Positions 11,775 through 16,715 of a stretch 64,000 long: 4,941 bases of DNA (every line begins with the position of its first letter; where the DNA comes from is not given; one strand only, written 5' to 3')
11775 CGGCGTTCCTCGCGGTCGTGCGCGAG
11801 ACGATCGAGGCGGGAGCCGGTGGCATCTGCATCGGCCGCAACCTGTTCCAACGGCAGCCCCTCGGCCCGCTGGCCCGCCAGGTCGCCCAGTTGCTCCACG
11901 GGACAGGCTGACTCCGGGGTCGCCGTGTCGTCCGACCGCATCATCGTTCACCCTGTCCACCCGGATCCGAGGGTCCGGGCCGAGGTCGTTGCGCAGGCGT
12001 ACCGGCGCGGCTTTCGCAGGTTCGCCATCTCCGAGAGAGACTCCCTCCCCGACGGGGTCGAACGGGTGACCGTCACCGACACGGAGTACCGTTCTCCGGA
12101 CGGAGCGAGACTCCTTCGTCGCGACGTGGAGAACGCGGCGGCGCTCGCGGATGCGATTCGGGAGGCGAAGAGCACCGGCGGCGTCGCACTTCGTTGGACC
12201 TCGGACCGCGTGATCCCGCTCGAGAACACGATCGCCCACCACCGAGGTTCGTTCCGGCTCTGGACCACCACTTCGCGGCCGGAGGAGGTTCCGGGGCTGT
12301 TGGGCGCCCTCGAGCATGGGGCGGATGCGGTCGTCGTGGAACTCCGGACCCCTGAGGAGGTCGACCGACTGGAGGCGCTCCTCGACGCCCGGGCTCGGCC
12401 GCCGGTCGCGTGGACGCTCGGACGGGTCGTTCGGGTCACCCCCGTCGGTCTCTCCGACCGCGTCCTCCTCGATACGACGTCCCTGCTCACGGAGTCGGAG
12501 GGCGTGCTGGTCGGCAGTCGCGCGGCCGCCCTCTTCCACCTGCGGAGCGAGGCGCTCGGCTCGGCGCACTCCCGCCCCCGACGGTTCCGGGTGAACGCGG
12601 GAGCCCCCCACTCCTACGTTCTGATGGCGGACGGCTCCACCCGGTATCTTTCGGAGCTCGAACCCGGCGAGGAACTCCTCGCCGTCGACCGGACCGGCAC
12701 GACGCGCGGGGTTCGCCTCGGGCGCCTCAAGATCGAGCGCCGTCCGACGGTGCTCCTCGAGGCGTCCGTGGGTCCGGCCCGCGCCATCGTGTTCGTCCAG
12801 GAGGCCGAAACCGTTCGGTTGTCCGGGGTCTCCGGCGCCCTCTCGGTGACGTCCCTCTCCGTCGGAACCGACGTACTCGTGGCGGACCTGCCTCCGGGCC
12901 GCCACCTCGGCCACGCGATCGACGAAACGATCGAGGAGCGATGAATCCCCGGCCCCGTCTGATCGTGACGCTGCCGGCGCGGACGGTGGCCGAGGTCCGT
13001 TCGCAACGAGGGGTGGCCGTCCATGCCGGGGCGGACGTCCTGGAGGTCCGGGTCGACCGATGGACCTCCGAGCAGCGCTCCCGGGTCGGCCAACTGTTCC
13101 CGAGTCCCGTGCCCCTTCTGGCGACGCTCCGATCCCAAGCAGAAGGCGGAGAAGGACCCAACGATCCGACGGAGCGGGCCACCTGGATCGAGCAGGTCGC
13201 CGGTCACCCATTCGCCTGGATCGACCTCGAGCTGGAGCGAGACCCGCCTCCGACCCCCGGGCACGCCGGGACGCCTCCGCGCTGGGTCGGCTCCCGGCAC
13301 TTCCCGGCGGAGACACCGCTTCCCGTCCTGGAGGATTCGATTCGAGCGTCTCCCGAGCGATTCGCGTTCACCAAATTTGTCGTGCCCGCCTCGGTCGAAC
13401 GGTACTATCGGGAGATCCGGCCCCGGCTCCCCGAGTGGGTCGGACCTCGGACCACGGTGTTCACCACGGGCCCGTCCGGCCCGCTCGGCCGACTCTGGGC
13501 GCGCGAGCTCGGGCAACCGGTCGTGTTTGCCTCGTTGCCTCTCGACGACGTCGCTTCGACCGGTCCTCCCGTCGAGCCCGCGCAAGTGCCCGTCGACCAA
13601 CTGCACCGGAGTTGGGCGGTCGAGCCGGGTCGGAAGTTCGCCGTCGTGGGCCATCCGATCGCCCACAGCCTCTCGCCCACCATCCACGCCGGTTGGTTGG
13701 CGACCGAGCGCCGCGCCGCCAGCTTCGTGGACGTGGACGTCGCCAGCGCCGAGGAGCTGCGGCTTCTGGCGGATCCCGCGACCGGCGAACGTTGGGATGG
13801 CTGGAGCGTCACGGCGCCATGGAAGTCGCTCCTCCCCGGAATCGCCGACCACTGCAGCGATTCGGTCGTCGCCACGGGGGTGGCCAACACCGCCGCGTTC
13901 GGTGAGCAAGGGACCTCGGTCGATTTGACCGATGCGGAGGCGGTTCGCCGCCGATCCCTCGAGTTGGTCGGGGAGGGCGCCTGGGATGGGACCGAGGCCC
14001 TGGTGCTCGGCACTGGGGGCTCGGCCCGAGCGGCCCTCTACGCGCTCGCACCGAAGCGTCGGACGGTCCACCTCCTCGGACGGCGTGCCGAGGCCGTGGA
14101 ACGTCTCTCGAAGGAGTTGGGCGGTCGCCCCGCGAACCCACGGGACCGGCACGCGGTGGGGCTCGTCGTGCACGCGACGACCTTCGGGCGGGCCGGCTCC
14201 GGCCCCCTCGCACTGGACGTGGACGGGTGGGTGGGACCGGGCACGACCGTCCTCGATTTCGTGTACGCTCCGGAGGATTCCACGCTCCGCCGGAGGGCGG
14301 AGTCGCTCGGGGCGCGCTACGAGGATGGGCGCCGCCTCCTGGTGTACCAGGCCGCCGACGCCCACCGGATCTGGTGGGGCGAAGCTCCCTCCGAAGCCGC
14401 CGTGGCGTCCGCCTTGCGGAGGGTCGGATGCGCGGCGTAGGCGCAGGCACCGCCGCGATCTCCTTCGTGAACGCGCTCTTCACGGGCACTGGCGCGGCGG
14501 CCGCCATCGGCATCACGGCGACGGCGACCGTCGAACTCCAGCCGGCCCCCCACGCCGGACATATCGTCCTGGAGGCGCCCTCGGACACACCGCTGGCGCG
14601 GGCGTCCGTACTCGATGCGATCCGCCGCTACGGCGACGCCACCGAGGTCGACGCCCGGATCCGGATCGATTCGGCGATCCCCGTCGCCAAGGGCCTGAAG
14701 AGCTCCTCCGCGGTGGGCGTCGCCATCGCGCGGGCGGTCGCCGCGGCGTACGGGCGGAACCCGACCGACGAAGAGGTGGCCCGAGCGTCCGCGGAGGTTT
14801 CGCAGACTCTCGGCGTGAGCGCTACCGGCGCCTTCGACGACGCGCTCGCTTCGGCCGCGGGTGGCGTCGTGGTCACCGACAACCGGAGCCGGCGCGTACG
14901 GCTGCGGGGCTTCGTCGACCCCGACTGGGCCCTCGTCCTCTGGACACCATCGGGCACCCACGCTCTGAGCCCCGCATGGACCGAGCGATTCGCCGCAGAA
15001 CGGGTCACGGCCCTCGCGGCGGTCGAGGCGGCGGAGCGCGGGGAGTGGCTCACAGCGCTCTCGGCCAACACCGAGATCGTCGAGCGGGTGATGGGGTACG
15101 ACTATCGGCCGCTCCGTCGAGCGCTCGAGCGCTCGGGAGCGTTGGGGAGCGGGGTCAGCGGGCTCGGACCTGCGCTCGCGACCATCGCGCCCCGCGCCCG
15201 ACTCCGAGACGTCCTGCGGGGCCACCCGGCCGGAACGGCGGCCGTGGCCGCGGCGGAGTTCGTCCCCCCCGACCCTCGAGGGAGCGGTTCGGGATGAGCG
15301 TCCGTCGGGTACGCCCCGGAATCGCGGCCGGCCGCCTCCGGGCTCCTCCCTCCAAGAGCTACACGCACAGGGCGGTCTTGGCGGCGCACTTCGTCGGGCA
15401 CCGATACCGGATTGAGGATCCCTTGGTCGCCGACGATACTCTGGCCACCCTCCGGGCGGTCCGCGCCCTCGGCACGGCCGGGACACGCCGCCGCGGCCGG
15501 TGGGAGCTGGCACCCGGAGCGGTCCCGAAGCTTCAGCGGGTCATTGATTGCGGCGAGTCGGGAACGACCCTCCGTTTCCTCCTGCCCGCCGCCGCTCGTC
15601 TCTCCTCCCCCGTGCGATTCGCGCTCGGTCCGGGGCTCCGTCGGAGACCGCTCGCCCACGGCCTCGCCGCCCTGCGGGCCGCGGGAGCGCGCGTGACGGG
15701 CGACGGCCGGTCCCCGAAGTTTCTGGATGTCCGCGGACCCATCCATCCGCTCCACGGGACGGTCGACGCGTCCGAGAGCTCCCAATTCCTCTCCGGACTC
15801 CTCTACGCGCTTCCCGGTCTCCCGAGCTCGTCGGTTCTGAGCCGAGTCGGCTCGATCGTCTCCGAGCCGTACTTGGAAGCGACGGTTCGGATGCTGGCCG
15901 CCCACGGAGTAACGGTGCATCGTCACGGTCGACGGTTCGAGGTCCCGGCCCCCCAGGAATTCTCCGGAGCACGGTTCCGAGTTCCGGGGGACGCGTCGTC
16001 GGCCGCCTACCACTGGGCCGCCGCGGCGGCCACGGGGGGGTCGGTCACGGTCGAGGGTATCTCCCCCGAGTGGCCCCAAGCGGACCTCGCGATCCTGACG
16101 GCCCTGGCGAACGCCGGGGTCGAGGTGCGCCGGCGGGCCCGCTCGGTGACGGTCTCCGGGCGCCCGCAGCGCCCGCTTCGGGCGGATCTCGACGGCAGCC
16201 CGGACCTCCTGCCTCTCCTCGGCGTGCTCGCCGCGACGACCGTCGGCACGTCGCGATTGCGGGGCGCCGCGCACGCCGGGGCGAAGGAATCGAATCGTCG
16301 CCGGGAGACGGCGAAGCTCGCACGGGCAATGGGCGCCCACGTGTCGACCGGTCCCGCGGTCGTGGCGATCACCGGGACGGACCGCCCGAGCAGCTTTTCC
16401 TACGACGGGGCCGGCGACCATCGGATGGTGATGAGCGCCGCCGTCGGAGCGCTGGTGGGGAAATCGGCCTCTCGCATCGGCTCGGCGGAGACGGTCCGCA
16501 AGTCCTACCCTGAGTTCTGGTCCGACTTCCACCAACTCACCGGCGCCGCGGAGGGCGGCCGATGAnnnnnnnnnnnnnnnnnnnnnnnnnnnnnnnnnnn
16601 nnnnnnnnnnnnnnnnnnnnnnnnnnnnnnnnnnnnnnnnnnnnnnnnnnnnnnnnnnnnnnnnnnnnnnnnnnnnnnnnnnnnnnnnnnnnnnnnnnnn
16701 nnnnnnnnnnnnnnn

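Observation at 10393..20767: Ten-gene translationally coupled operon merging the archaeal DKFP shikimate route with aspartate-semialdehyde supply and trpF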

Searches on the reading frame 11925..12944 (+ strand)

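Call 5: search_protein_families(library=ncbifam, proteins=[window:11925-12944:+], max_evalue=0.00001)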
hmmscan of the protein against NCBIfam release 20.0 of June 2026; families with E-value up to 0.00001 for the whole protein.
window:11925-12944:+ (339 aa): 7 families
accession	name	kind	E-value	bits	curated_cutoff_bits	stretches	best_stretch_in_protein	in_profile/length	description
NF002627.0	PRK02290.1-5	equivalog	2.7e-65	220.6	392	1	19-339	13-330/330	3-dehydroquinate synthase II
NF002626.0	PRK02290.1-4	equivalog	1.9e-59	201.3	485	1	94-339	134-380/380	3-dehydroquinate synthase II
NF002623.0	PRK02290.1-1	equivalog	5.3e-51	173.8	629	1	62-338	118-390/391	3-dehydroquinate synthase II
NF002625.0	PRK02290.1-3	subfamily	8.2e-50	169.9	375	1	51-338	79-368/369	3-dehydroquinate synthase II family protein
NF002624.0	PRK02290.1-2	equivalog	7.2e-49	166.5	569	1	94-338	114-360/361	3-dehydroquinate synthase II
NF002628.0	PRK02290.1-6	equivalog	1.6e-46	158.8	508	1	76-338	64-322/323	3-dehydroquinate synthase II family protein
NF041224.1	BagC_FevH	exception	1.6e-36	125.9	750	1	66-336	91-365/368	bagremycin/ferroverdin biosynthesis 3,4-AHBA synthase BagC/FevH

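Call 6: search_protein_families(library=pfam, proteins=[window:11925-12944:+], max_evalue=0.00001)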
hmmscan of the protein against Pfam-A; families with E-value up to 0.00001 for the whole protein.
window:11925-12944:+ (339 aa): 1 family
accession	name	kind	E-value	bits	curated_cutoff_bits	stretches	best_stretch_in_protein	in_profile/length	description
PF01959.21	DHQS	-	3.7e-71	240.3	22.2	1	18-339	15-344/344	3-dehydroquinate synthase II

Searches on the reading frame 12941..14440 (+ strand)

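Call 5: search_protein_families(library=ncbifam, proteins=[window:12941-14440:+], max_evalue=0.00001)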
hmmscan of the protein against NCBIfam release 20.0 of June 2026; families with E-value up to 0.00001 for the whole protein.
window:12941-14440:+ (499 aa): 17 families
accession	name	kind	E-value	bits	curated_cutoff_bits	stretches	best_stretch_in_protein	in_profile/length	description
TIGR00507.1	aroE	equivalog_domain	3.4e-32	111.7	200.2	1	233-493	3-266/270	shikimate dehydrogenase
NF001312.0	PRK00258.1-4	equivalog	3.2e-30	105.4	295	1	231-493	10-275/285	shikimate dehydrogenase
NF001319.0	PRK00258.3-3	equivalog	6.2e-28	97.6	252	1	234-492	10-270/279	shikimate dehydrogenase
NF001310.0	PRK00258.1-2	equivalog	1.9e-26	92.9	221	1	232-494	4-274/279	shikimate dehydrogenase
NF001311.0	PRK00258.1-3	equivalog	1.9e-25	89.6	235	1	231-493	6-270/279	shikimate dehydrogenase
NF001314.0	PRK00258.2-2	equivalog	1.9e-20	73.1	248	1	234-483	11-276/290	shikimate dehydrogenase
NF001316.0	PRK00258.2-5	equivalog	5.3e-20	71.8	247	1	231-493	2-258/263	shikimate dehydrogenase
TIGR01809.1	Shik-DH-AROM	equivalog_domain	1.4e-18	67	196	1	229-389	4-165/282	shikimate dehydrogenase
NF009201.0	PRK12549.1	subfamily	7.1e-18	64.8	235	1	233-493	10-281/286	shikimate dehydrogenase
NF001322.0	PRK00258.3-6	equivalog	4.5e-14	52.4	285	1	233-481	8-252/272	shikimate dehydrogenase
NF010631.0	PRK14027.1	equivalog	2.1e-12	47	515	1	235-484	9-272/283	quinate/shikimate dehydrogenase (NAD+)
NF001315.0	PRK00258.2-4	equivalog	1.6e-11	43.9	413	0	231-366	8-138/284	shikimate dehydrogenase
NF001313.0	PRK00258.2-1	equivalog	2.3e-09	37.2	431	0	423-481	217-275/290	shikimate dehydrogenase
TIGR01093.1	aroD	equivalog_domain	1.4e-08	35.1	139.3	1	8-101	3-104/229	type I 3-dehydroquinate dehydratase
NF006802.0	PRK09310.1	equivalog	5.8e-08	32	598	1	171-487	159-462/477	bifunctional 3-dehydroquinate dehydratase/shikimate dehydrogenase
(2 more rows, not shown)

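Call 6: search_protein_families(library=pfam, proteins=[window:12941-14440:+], max_evalue=0.00001)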
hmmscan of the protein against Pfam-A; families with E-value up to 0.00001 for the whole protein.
window:12941-14440:+ (499 aa): 2 families
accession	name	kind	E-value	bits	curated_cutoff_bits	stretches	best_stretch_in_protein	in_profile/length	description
PF08501.16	Shikimate_dh_N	-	2.8e-12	47.2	27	1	235-317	1-82/83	Shikimate dehydrogenase substrate binding domain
PF01487.21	DHquinase_I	-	6.4e-12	46.5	22.2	1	9-204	2-215/230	Type I 3-dehydroquinase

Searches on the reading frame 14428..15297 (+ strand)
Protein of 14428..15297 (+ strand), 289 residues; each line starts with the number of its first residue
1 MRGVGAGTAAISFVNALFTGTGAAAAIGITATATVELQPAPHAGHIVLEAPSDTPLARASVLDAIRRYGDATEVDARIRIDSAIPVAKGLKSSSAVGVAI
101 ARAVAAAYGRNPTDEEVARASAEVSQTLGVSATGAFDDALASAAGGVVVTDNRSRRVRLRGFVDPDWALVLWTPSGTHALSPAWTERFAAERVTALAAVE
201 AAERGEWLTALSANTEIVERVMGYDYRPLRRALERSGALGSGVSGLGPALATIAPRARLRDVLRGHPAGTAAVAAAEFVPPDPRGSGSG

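Call 5: search_protein_families(library=ncbifam, proteins=[window:14428-15297:+], max_evalue=0.00001)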
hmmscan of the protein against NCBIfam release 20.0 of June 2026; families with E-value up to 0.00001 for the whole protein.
window:14428-15297:+ (289 aa): 5 families
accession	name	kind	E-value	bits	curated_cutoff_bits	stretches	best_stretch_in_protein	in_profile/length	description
TIGR01920.1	Shik_kin_archae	equivalog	5.4e-52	176.8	126.85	1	8-255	2-247/266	shikimate kinase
NF003036.0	PRK03926.1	equivalog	2.1e-11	43.5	403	1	24-154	26-152/302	mevalonate kinase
TIGR00549.1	mevalon_kin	equivalog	3.8e-10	39.7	163.05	1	59-153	64-156/276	mevalonate kinase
NF002288.1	PRK01212.1-4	equivalog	5e-10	38.9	194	1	67-255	70-266/303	homoserine kinase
TIGR00191.1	thrB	equivalog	3.6e-06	26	168.25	0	66-174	72-172/304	homoserine kinase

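Call 6: search_protein_families(library=pfam, proteins=[window:14428-15297:+], max_evalue=0.00001)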
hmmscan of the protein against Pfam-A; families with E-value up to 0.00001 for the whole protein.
window:14428-15297:+ (289 aa): 1 family
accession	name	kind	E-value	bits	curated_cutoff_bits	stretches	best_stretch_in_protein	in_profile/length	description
PF00288.32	GHMP_kinases_N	-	1.5e-14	54.4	22.3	1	62-146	7-87/87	GHMP kinases N terminal domain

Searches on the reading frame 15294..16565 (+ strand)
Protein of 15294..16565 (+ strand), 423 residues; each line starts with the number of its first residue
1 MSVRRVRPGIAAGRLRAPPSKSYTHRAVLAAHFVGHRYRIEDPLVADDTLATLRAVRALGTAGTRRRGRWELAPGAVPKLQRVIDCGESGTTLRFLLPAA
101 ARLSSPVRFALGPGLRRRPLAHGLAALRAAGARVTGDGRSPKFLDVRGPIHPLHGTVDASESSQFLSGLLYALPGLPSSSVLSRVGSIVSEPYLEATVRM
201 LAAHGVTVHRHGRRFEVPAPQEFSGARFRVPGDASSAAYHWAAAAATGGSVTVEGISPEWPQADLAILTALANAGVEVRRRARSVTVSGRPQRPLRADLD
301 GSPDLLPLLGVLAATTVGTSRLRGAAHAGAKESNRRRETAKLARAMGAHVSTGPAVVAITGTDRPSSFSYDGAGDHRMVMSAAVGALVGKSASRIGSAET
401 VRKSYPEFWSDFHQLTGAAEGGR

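Call 5: search_protein_families(library=ncbifam, proteins=[window:15294-16565:+], max_evalue=0.00001)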
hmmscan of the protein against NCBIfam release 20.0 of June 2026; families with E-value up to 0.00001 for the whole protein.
window:15294-16565:+ (423 aa): 5 families
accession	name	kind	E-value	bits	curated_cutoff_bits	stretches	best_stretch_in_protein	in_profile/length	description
TIGR01356.1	aroA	equivalog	6.5e-89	298.6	287.25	1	13-416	1-413/415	3-phosphoshikimate 1-carboxyvinyltransferase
NF008816.0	PRK11860.1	equivalog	9.2e-49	166.1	943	1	11-418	15-438/662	bifunctional 3-phosphoshikimate 1-carboxyvinyltransferase/cytidylate kinase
NF011381.1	PRK14806.1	equivalog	3.3e-28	98.4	902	1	10-410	311-721/733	bifunctional prephenate dehydrogenase/3-phosphoshikimate 1-carboxyvinyltransferase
NF006873.0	PRK09369.1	subfamily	7.7e-12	44.6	297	1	190-415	189-410/419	UDP-N-acetylglucosamine 1-carboxyvinyltransferase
TIGR01072.1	murA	equivalog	3.6e-10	39.2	392.7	1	188-415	186-410/416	UDP-N-acetylglucosamine 1-carboxyvinyltransferase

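Call 6: search_protein_families(library=pfam, proteins=[window:15294-16565:+], max_evalue=0.00001)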
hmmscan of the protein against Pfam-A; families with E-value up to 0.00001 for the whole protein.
window:15294-16565:+ (423 aa): 1 family
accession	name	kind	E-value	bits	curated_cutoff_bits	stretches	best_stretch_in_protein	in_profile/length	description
PF00275.25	EPSP_synthase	-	1.2e-69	235.5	22.8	1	12-410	8-415/417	EPSP synthase (3-phosphoshikimate 1-carboxyvinyltransferase)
